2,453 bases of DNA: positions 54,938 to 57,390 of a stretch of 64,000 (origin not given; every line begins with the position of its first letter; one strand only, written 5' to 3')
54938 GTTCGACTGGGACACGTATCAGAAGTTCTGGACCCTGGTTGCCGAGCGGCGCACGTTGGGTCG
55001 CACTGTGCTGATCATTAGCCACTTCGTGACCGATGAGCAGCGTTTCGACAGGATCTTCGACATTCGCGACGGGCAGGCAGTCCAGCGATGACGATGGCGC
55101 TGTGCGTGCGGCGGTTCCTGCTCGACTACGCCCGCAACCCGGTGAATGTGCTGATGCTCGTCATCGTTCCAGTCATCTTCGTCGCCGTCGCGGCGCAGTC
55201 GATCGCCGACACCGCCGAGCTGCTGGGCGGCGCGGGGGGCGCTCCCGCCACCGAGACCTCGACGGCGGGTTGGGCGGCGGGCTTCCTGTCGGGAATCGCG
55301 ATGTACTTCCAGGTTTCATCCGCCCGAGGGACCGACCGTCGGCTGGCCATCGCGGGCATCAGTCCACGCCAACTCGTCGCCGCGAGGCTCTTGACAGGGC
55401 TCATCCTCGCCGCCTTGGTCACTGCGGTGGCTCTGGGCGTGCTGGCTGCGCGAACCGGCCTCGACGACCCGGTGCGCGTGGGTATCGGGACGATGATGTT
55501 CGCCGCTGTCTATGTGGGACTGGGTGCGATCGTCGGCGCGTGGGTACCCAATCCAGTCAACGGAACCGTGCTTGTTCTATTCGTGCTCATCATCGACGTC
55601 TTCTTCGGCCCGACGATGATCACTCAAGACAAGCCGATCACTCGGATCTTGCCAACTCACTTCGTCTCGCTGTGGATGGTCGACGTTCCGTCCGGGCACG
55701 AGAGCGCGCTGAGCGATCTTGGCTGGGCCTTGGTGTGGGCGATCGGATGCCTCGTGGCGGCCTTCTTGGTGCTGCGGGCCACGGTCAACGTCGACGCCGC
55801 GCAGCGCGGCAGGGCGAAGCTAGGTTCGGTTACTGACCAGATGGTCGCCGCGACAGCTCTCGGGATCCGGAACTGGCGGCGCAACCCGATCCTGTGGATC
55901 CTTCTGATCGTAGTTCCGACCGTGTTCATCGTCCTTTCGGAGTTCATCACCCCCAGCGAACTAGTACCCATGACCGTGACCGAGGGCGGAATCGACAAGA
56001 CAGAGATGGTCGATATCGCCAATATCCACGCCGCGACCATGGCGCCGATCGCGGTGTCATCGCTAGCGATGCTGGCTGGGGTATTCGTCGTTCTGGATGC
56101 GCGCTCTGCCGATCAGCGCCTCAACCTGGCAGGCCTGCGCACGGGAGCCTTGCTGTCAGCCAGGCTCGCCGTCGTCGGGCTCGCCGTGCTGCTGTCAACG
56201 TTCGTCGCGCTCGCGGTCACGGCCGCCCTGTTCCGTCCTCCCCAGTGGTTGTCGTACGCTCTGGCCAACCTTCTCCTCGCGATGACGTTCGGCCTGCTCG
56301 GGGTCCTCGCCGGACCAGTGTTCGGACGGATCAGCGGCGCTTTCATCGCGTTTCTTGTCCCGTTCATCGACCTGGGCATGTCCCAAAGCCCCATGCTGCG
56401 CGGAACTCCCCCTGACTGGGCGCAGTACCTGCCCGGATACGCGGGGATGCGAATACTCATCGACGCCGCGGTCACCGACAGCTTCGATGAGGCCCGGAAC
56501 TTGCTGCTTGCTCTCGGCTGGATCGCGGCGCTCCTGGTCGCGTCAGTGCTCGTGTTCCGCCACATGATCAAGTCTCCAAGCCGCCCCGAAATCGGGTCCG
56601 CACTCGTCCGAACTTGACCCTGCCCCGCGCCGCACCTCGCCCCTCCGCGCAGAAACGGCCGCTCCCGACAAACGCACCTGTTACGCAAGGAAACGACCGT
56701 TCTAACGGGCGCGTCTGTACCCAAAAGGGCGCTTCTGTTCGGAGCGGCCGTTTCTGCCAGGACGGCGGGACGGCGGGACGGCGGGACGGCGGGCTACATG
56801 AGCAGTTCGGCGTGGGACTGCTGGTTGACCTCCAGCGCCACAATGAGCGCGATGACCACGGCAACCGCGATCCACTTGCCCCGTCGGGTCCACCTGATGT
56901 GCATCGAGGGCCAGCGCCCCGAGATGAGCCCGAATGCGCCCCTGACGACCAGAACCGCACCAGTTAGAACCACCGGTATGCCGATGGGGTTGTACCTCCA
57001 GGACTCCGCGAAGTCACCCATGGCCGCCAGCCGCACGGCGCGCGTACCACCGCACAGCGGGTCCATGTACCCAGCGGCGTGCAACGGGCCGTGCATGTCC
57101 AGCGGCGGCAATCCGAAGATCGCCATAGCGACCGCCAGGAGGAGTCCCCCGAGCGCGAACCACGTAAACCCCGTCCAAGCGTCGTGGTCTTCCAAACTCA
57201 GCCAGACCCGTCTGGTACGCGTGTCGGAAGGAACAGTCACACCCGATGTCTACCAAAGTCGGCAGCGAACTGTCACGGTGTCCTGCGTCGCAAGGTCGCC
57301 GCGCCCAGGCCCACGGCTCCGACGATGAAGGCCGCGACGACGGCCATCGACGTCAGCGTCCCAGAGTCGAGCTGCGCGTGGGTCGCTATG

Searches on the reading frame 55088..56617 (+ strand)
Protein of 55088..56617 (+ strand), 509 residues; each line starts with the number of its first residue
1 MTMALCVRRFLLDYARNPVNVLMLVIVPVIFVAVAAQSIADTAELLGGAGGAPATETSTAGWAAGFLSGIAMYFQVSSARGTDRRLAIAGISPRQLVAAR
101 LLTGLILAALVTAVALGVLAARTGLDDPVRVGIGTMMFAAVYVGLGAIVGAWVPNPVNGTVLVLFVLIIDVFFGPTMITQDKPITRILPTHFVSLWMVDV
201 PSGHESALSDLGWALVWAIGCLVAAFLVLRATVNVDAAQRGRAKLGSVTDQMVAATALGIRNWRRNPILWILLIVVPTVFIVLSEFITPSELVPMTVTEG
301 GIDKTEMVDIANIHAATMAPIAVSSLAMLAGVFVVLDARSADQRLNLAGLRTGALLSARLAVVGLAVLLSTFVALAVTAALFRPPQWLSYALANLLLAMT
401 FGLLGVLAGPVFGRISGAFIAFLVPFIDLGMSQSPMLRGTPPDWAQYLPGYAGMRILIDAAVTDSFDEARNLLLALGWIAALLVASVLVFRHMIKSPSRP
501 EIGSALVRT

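Call 16: search_protein_families(library=pfam, proteins=[window:55088-56617:+])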
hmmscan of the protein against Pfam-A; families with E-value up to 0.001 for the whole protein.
window:55088-56617:+ (509 aa): 2 families
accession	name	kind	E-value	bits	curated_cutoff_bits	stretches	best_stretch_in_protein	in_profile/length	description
PF12698.13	ABC2_membrane_3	-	1.6e-15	57.5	31.6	2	83-227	193-347/347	ABC-2 family transporter protein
PF01061.29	ABC2_membrane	-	3e-07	30.6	26.9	1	5-181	5-184/211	ABC-2 type transporter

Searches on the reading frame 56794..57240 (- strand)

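Call 16: search_protein_families(library=pfam, proteins=[window:56794-57240:-])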
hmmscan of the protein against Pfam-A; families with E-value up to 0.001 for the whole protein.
window:56794-57240:- (148 aa): 1 family
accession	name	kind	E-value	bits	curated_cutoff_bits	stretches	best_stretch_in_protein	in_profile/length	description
PF10825.13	DUF2752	-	1.3e-09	38.4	27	1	61-97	12-48/49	Protein of unknown function (DUF2752)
